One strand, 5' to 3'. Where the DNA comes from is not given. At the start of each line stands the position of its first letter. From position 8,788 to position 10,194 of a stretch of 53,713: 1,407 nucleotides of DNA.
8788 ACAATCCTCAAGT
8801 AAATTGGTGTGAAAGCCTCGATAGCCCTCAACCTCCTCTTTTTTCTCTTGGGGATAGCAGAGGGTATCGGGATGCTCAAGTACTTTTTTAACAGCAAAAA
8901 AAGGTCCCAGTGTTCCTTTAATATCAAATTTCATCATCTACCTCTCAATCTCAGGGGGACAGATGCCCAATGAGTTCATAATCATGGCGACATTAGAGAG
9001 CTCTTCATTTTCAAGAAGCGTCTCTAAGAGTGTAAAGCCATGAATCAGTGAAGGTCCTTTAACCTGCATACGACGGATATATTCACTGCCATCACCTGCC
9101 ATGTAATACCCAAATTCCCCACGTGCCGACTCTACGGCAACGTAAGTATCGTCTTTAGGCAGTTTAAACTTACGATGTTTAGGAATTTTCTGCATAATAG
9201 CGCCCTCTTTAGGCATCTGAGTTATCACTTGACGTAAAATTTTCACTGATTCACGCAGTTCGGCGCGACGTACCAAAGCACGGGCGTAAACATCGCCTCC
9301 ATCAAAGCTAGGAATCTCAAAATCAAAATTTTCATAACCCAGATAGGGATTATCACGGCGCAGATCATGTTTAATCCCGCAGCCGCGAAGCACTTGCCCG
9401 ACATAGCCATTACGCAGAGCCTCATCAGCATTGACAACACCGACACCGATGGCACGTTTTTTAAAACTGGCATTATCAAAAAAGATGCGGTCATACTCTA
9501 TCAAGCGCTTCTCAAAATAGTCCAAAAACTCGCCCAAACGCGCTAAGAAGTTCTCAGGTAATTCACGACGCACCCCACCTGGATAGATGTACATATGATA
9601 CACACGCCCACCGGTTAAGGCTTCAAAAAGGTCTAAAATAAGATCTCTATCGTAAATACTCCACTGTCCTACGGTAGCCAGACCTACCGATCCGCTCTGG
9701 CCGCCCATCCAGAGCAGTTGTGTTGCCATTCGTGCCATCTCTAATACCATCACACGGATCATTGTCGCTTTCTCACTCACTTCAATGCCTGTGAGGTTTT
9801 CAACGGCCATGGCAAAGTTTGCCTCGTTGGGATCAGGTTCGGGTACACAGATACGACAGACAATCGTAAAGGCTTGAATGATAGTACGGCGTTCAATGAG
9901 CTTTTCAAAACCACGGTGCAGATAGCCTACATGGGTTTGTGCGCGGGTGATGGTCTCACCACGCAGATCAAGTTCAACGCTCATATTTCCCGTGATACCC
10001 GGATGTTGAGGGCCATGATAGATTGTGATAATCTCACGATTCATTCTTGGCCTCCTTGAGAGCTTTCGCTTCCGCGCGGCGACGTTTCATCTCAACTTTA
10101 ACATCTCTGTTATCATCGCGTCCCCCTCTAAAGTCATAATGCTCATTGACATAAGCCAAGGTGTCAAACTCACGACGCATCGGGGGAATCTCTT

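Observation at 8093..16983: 13-gene Mrp-antiporter plus NuoBCDHI-like operon with Mbx/MBS (membrane-bound sulfane reductase) architecture in a Campylobacterota genome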

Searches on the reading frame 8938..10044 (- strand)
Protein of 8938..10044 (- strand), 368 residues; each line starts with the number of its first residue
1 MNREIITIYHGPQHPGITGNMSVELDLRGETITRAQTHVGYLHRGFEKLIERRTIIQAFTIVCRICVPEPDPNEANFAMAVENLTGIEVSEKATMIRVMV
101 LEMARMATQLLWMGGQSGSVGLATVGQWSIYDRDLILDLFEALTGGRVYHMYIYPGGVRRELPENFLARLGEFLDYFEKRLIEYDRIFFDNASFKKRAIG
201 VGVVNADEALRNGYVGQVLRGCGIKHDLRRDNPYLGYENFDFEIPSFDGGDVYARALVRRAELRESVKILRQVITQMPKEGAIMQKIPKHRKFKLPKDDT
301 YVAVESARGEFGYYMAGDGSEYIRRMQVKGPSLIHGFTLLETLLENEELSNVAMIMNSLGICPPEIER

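Call 5: search_protein_families(library=pfam, proteins=[window:8938-10044:-], max_evalue=0.01)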
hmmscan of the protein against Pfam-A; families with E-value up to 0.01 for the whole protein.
window:8938-10044:- (368 aa): 2 families
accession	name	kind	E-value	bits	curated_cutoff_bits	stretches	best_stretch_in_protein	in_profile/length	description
PF00346.24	Complex1_49kDa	-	1.9e-69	234.2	24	2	120-288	2-169/271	Respiratory-chain NADH dehydrogenase, 49 Kd subunit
PF00374.24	NiFeSe_Hases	-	0.00029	20.4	25.8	1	44-109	1-66/508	Nickel-dependent hydrogenase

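Call 6: search_solved_structures(query=window:8938-10044:-, max_evalue=1e-10, show_alignments=3)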
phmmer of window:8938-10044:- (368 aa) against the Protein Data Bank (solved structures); distinct sequences matched with E-value up to 1e-10: 54.
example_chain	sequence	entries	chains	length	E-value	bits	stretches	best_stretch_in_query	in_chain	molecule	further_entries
6u8y_L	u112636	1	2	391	2.8e-90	306.2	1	3-368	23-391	NADH dehydrogenase subunit D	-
2fug_4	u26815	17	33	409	2.7e-70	240.4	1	3-360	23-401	NADH-quinone oxidoreductase chain 4 | NADH-QUINONE OXIDOREDUCTASE SUBUNIT 4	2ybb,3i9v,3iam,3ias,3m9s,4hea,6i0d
7eu3_H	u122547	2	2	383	1.5e-65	224.8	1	9-297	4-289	NAD(P)H-quinone oxidoreductase subunit H, chloroplastic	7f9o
8qby_D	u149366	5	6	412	3.7e-65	223.5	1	7-368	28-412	NADH-quinone oxidoreductase subunit D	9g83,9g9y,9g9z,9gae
8ba0_D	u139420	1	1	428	1.1e-64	222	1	6-279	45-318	Complex I-49kD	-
8b9z_D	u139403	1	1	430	1.1e-64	222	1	6-279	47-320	Complex I-49kD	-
8esw_S2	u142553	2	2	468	1.6e-64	221.4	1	6-279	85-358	Complex I-49kD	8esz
6hum_H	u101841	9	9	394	1.6e-63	218.1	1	4-278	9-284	NAD(P)H-quinone oxidoreductase subunit H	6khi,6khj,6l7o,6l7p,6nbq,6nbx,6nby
9grx_H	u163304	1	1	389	4.1e-63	216.8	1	3-368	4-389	NAD(P)H-quinone oxidoreductase subunit H, chloroplastic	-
6gcs_C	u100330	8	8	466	4.5e-63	216.7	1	6-283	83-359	49-KDA PROTEIN (NUCM) | Subunit NUCM of NADH:Ubiquinone Oxidoreductase (Complex I) | NUCM protein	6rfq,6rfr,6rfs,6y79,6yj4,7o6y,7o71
6h8k_C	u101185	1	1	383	5.8e-63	216.3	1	7-283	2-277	NUCM protein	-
9iho_D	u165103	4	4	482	2.5e-62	214.2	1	6-279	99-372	NUCM (49 kDa) subunit of mitochondrial NADH:ubiquinone oxidoreductase (Complex I)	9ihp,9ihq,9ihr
7b0n_D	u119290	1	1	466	3.1e-62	213.9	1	6-283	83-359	NUCM protein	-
7zm7_C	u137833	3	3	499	7.2e-62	212.7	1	7-279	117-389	NADH-ubiquinone oxidoreductase 49 kDa subunit-like protein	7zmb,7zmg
7vb7_Q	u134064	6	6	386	1.2e-61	212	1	6-282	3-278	NADH dehydrogenase [ubiquinone] iron-sulfur protein 2, mitochondrial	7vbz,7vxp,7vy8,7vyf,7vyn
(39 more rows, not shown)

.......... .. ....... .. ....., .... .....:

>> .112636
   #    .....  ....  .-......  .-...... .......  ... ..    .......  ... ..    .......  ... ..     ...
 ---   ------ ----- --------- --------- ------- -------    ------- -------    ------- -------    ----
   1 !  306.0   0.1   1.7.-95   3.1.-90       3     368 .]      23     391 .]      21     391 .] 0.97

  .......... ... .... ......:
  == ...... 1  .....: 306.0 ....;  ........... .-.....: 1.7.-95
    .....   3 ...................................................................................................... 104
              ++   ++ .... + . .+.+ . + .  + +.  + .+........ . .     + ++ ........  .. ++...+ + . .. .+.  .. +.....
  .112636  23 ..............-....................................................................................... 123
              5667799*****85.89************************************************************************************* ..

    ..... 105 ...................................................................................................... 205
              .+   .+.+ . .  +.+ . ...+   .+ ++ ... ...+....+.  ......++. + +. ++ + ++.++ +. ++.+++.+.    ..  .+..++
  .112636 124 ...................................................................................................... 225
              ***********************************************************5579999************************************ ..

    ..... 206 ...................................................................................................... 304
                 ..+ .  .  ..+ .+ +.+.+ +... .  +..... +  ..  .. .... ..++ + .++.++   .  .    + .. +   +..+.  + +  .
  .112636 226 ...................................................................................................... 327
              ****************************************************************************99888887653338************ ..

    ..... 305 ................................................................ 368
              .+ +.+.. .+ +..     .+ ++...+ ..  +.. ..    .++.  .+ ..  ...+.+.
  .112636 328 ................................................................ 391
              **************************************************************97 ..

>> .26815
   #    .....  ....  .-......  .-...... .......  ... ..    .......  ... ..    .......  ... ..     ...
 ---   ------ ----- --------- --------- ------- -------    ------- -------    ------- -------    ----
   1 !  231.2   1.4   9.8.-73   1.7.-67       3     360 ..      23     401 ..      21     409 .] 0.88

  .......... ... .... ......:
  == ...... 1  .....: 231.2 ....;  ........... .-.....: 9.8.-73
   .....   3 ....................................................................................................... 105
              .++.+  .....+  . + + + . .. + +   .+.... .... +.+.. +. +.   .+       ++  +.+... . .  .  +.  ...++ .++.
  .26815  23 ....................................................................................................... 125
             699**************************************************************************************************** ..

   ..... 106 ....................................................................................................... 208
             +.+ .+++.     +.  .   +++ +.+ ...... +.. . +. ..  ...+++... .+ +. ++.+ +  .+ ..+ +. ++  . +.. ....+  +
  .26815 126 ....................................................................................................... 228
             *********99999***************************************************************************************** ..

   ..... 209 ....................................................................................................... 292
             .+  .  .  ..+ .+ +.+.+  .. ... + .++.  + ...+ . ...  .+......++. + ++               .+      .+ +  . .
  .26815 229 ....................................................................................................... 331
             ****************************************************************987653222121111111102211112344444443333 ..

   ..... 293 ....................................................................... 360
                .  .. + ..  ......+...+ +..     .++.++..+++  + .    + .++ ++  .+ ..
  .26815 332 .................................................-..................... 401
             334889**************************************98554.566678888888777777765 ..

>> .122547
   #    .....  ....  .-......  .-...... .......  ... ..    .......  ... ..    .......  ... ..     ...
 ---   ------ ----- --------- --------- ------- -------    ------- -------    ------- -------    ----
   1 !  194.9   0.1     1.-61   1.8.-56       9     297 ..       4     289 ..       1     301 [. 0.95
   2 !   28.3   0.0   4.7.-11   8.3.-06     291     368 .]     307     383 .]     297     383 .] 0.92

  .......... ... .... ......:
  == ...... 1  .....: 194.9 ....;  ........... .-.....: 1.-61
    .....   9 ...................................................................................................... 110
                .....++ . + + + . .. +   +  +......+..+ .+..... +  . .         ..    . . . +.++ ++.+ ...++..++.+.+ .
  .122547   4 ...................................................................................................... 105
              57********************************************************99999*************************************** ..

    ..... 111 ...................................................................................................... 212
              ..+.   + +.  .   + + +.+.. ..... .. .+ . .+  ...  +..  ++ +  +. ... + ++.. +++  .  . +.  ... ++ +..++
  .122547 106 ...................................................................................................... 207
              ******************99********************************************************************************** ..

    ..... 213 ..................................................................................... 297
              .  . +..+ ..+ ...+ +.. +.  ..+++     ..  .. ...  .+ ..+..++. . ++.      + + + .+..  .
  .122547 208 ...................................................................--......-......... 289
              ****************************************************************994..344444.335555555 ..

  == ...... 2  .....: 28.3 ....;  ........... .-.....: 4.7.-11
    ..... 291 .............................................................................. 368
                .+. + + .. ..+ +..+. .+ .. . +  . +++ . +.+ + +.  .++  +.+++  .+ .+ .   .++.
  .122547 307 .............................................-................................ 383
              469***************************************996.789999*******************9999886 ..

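Call 8: find_homologous_proteins(query=window:8938-10044:-, max_evalue=1e-20)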
Query window:8938-10044:- (368 aa): 7113 proteins with E <= 1e-20 among 8000 candidates; the best 120 are listed.
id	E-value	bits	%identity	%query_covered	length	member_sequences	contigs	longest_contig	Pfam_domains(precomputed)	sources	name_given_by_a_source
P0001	5.4e-247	837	100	100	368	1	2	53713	PF00346.25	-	-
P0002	6.0e-210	715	85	100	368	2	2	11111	PF00346.25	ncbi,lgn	-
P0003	4.5e-208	709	85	99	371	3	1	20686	PF00346.25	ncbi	-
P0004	4.9e-206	702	82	99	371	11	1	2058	PF00346.25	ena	-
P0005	6.5e-205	698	83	100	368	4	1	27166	PF00346.25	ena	-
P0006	1.0e-204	698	81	100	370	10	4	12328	PF00346.25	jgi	jgi:NADH-quinone oxidoreductase subunit D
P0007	3.9e-204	696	82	100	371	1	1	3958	PF00346.25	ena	-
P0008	7.5e-204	695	83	100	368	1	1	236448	PF00346.25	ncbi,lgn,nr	ncbi:MAG: NADH-quinone oxidoreductase subunit D [Campylobacterales bacterium]|nr:NADH-quinone oxidor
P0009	1.6e-203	694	81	100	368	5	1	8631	PF00346.25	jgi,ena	-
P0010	2.0e-203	693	81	100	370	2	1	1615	PF00346.25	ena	-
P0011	2.0e-203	693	80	100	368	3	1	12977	PF00346.25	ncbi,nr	ncbi:MAG TPA: NADH-quinone oxidoreductase subunit D [Sulfurovum sp.]|nr:NADH-quinone oxidoreductase 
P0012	2.2e-203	693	82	100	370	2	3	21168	PF00346.25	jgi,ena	jgi:NADH-quinone oxidoreductase subunit D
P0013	3.0e-203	693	81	100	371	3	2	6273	PF00346.25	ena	-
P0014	1.0e-202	691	80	100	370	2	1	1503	PF00346.25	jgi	-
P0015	3.9e-202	689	80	100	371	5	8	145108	PF00346.25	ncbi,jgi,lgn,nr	ncbi:MAG: NADH-quinone oxidoreductase subunit D [Sulfurovum sp. PC08-66]|jgi:NADH-quinone oxidoreduc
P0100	4.3e-177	607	71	100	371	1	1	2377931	PF00346.25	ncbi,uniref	ncbi:NADH-quinone oxidoreductase subunit D [Sulfurospirillum sp. 1612]|uniref:NADH-quinone oxidoredu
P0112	2.8e-168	578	69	99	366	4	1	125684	PF00346.25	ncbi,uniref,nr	ncbi:NADH-quinone oxidoreductase subunit D [Imhoffiella purpurea]|uniref:NADH-ubiquinone oxidoreduct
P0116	4.6e-167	574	68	99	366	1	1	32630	PF00346.25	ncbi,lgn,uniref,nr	ncbi:NADH-quinone oxidoreductase subunit D [Allochromatium warmingii]|uniref:NADH-quinone oxidoreduc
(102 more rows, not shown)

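Call 20: find_encoding_contigs(protein=P0100, flank=10000, max_places=2)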
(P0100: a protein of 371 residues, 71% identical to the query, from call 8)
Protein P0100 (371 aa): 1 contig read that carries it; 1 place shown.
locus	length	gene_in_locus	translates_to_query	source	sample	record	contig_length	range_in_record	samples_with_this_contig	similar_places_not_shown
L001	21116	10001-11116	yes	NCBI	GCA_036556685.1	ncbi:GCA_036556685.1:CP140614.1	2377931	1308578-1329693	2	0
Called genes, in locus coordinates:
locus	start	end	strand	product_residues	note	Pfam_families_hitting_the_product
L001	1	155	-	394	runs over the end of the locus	PF00202:Aminotran_3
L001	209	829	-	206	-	PF03458:Gly_transporter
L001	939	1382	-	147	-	-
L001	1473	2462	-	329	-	PF00149:Metallophos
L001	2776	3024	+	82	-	PF04066:MrpF_PhaF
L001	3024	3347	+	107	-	PF03334:PhaG_MnhG_YufB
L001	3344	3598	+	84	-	PF13244:MbhD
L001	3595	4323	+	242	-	PF04039:MnhB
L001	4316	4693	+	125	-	PF00420:Oxidored_q2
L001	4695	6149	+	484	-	PF00361:Proton_antipo_M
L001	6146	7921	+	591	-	PF00361:Proton_antipo_M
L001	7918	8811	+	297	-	PF00146:NADHdh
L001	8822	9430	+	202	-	PF01058:Oxidored_q6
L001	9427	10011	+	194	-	PF00329:Complex1_30kDa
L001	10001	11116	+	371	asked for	PF00346:Complex1_49kDa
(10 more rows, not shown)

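Call 21: find_encoding_contigs(protein=P0116, flank=10000, max_places=2)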
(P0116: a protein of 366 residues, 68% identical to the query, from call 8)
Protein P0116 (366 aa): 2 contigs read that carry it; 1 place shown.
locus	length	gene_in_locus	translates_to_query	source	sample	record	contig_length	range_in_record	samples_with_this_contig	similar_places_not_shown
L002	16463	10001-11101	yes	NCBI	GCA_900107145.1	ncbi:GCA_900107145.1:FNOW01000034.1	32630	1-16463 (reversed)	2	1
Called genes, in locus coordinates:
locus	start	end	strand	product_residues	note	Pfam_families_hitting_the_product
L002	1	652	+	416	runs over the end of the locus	PF00149:Metallophos, PF12850:Metallophos_2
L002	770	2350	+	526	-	PF00009:GTP_EFTU, PF22042:EF-G_D2, PF03144:GTP_EFTU_D2, PF16658:RF3_C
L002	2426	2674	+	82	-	PF04066:MrpF_PhaF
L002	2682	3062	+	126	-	PF03334:PhaG_MnhG_YufB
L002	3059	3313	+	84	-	PF13244:MbhD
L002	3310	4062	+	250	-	PF20501:MbhE (weak), PF04039:MnhB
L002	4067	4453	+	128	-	PF00420:Oxidored_q2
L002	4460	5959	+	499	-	PF00361:Proton_antipo_M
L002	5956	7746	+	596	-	PF00361:Proton_antipo_M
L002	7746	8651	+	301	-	PF00146:NADHdh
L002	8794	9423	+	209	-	PF01058:Oxidored_q6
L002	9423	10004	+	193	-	PF00329:Complex1_30kDa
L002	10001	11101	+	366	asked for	PF00346:Complex1_49kDa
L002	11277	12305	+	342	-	PF07238:PilZ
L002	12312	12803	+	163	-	PF02367:TsaE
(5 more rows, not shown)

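Call 26: find_encoding_contigs(protein=P0008, flank=10000, max_places=2)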
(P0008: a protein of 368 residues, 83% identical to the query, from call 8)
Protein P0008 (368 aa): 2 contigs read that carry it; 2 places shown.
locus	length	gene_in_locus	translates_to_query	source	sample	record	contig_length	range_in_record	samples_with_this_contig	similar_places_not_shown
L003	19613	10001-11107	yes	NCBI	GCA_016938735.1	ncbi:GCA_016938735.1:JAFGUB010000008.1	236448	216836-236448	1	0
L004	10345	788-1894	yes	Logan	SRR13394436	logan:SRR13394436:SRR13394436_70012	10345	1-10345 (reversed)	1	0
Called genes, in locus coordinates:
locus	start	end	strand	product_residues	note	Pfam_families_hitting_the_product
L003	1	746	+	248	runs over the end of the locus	PF02578:Cu-oxidase_4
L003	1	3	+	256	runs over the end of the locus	PF00459:Inositol_P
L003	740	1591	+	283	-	PF08379:Bact_transglu_N, PF01841:Transglut_core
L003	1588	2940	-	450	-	PF01266:DAO (faint), PF03486:HI0933_like (faint), PF07992:Pyr_redox_2, PF13434:Lys_Orn_oxgnase (faint), PF13450:NAD_binding_8 (faint), PF13738:Pyr_redox_3 (weak), PF00070:Pyr_redox, PF02852:Pyr_redox_dim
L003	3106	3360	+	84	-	PF04066:MrpF_PhaF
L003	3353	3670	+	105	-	PF03334:PhaG_MnhG_YufB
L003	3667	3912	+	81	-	PF13244:MbhD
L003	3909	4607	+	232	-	PF04039:MnhB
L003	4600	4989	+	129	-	PF00420:Oxidored_q2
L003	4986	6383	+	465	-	PF00361:Proton_antipo_M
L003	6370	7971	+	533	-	PF00361:Proton_antipo_M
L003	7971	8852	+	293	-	PF00146:NADHdh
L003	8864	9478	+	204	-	PF01058:Oxidored_q6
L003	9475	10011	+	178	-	PF00329:Complex1_30kDa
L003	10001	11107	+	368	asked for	PF00346:Complex1_49kDa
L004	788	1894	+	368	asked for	PF00346:Complex1_49kDa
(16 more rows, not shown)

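Call 27: find_encoding_contigs(protein=P0015, flank=10000, max_places=2)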
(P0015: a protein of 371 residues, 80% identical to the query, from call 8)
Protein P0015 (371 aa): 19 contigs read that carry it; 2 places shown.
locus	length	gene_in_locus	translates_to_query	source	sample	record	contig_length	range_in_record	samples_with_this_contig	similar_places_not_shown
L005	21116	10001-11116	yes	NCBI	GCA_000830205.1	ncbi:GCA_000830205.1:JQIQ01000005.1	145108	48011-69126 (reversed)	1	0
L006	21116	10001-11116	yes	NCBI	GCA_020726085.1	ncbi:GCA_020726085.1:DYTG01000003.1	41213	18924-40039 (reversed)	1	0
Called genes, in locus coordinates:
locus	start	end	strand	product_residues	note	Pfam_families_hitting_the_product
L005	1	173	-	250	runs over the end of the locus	PF01564:Spermine_synth (faint), PF05430:Methyltransf_30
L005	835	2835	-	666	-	-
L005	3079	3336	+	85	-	PF04066:MrpF_PhaF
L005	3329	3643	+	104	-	PF03334:PhaG_MnhG_YufB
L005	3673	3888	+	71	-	PF13244:MbhD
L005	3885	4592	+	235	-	PF20501:MbhE (faint), PF04039:MnhB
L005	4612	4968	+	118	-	PF00420:Oxidored_q2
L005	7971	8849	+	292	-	PF00146:NADHdh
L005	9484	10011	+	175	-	PF00329:Complex1_30kDa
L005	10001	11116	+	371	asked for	PF00346:Complex1_49kDa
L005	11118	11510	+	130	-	PF12838:Fer4_7 (weak), PF13187:Fer4_9 (weak)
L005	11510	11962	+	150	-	PF01899:MNHE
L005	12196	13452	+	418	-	PF00342:PGI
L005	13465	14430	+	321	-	PF00365:PFK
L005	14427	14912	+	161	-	-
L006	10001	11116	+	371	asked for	PF00346:Complex1_49kDa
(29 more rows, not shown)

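Call 38: search_protein_representatives(protein=window:8938-10044:-)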
Query: 368 residues. Proteins with E-value up to 0.001 (for the whole library): 9128; up to 1e-10: 3976; up to 1e-30: 606. The best 150 are listed.
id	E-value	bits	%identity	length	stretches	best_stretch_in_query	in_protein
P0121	3.3e-110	384.9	49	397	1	5-368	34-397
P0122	1.4e-104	366.4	46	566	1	8-368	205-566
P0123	9.9e-89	314.3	42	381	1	7-367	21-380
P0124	2.9e-73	263.4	58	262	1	5-206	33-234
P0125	3.2e-73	263.2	39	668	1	3-367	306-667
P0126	2.7e-72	260.2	37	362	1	5-368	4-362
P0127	3.5e-71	256.6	42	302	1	67-368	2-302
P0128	5.1e-66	239.6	40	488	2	6-298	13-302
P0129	3.1e-65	237.0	37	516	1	8-368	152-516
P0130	7.9e-65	235.6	35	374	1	7-368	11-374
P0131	1.2e-64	235.1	43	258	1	111-368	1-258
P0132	1.7e-64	234.6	38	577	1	8-368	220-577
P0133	4.2e-64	233.3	38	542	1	4-368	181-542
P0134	7.8e-64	232.4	35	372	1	4-368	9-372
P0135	5.6e-63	229.6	37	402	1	3-360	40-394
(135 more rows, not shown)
